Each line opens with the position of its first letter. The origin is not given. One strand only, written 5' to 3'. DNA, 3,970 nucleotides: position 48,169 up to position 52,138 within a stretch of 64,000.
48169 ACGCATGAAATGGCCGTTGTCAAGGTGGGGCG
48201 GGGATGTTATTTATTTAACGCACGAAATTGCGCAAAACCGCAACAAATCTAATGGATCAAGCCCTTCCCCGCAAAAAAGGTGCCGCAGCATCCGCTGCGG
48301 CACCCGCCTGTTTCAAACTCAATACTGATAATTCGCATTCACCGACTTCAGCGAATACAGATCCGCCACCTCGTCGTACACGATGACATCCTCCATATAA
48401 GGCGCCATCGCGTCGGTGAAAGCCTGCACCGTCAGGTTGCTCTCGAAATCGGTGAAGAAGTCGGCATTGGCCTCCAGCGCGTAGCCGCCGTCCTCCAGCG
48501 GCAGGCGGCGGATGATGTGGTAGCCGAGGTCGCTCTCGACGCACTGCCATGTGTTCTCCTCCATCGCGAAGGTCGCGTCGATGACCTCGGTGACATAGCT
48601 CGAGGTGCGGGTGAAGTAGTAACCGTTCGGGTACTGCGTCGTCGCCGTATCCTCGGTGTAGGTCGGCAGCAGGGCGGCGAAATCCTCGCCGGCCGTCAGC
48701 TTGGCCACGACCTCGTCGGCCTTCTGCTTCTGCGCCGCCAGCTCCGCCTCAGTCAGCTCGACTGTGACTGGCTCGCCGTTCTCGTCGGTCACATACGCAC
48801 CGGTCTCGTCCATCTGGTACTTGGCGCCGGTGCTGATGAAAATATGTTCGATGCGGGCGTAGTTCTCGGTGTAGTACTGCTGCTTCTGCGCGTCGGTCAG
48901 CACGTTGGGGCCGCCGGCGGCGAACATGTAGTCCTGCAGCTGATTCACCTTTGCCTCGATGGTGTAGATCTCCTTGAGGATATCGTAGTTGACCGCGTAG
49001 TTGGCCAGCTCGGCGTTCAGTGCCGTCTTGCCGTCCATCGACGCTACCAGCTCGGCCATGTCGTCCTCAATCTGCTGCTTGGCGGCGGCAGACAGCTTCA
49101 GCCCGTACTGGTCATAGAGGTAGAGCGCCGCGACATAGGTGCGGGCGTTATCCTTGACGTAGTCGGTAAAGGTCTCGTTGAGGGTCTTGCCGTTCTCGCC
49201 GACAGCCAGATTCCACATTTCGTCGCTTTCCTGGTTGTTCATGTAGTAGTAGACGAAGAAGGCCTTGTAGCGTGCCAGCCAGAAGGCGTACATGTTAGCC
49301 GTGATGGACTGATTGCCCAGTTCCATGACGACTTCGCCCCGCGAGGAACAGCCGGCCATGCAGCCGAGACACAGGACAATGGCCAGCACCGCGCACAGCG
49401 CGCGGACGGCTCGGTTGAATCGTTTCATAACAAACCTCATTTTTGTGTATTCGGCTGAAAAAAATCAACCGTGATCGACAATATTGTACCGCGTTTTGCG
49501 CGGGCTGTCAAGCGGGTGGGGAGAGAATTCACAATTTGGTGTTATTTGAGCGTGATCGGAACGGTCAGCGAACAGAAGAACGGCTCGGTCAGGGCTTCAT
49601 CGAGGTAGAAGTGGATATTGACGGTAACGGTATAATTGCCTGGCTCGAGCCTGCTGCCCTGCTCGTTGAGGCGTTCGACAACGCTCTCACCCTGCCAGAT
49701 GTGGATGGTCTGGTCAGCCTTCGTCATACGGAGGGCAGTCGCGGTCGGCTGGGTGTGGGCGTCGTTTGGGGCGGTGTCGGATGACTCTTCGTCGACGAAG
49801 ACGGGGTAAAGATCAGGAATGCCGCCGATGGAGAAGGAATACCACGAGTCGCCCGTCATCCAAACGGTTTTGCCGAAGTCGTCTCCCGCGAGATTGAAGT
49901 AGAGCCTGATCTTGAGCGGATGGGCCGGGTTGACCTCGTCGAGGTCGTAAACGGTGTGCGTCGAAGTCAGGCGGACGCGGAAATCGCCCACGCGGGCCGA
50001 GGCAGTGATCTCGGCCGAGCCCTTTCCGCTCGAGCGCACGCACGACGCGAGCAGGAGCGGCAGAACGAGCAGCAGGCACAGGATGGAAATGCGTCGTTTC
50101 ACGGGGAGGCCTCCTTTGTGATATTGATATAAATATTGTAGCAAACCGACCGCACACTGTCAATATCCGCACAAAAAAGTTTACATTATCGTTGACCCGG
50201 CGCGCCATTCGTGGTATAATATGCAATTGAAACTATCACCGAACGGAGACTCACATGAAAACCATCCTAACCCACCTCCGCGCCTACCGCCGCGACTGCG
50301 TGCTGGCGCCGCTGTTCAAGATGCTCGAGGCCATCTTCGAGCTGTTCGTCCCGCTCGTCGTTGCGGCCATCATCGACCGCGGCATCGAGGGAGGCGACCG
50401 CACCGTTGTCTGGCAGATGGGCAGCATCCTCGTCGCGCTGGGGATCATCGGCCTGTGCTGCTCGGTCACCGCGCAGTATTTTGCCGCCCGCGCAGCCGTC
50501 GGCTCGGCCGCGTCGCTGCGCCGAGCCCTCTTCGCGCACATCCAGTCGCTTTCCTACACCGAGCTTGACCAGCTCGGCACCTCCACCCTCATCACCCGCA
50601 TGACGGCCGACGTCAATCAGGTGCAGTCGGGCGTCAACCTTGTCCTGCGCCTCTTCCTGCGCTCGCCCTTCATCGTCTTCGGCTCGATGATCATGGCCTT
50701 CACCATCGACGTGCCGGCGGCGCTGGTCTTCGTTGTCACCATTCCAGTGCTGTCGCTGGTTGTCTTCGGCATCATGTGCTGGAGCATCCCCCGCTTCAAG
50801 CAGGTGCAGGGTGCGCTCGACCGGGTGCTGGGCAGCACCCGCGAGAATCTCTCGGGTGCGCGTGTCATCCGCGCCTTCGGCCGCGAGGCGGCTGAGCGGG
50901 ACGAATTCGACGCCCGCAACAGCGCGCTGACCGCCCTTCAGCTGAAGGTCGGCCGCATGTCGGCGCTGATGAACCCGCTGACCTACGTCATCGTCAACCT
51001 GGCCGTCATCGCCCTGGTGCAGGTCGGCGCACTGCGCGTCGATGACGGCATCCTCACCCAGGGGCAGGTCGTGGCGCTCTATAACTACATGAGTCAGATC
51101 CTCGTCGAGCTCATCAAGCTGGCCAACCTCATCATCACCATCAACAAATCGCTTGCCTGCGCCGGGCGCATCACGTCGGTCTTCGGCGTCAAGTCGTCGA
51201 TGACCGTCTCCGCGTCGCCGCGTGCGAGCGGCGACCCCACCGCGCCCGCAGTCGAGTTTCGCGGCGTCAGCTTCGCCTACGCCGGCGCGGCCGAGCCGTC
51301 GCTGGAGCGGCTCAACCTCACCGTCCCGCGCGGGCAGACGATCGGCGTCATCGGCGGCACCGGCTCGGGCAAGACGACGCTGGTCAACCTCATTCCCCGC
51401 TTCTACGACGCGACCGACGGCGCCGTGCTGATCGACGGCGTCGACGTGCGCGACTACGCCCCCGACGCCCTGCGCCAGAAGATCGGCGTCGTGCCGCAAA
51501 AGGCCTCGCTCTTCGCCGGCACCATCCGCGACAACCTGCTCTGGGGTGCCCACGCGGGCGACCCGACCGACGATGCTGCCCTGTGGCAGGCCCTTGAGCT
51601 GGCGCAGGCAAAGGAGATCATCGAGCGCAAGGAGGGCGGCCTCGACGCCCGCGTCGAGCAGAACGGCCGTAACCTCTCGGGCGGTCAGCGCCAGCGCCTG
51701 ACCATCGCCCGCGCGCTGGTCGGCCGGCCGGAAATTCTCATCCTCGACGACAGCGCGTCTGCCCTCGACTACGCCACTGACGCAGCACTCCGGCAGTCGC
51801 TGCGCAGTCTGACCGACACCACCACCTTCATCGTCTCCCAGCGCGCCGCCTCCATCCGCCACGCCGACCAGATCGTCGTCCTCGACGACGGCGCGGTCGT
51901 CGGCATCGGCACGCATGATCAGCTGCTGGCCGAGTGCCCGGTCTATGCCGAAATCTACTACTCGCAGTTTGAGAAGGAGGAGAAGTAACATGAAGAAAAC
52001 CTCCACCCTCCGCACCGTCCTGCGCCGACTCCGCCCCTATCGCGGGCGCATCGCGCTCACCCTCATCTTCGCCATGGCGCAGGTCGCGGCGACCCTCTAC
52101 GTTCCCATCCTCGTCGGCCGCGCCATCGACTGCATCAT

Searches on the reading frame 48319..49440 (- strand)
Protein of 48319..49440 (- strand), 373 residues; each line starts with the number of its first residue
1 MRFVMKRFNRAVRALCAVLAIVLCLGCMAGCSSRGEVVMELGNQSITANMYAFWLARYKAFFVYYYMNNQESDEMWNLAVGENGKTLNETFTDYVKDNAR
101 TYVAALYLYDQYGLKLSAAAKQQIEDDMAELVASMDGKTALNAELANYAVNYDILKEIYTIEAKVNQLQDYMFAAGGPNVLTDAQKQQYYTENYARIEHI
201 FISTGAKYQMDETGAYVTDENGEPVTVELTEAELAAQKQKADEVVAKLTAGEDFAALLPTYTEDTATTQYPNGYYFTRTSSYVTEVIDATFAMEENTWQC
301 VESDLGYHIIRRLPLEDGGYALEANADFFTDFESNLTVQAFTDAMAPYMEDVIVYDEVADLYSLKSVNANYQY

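Call 98: search_protein_families(library=pfam, proteins=[window:48319-49440:-], max_evalue=0.00001)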
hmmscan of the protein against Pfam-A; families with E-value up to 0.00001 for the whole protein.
window:48319-49440:- (373 aa): 2 families
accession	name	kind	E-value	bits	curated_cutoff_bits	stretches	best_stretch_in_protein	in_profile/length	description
PF13616.12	Rotamase_3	-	4.5e-12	47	22.5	1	193-311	14-111/116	PPIC-type PPIASE domain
PF00639.27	Rotamase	-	1.7e-06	29.3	21.7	1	229-311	10-94/97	PPIC-type PPIASE domain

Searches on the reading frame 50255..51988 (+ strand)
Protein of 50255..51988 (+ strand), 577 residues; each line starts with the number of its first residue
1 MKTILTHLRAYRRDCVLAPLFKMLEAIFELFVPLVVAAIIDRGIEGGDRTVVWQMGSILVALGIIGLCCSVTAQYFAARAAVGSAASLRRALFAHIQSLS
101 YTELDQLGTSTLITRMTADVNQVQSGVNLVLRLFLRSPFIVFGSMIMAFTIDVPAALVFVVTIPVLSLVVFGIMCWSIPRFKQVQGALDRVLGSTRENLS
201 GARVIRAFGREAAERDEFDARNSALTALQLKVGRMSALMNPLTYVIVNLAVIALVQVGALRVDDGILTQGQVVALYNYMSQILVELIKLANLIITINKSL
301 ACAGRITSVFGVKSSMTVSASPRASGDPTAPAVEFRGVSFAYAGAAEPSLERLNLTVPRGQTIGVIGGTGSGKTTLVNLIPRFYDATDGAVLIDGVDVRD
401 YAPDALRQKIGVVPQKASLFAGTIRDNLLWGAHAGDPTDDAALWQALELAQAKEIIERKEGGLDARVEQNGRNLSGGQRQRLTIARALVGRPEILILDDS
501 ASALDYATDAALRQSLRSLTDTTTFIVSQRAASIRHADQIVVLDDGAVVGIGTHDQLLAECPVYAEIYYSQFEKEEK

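Call 98: search_protein_families(library=pfam, proteins=[window:50255-51988:+], max_evalue=0.00001)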
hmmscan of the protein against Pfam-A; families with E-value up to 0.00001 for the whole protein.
window:50255-51988:+ (577 aa): 2 families
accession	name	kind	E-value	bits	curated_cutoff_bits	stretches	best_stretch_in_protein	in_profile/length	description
PF00664.28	ABC_membrane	-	9.1e-43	147.3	28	1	17-283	3-271/274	ABC transporter transmembrane region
PF00005.33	ABC_tran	-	5.9e-31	108.3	25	1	350-500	1-135/137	ABC transporter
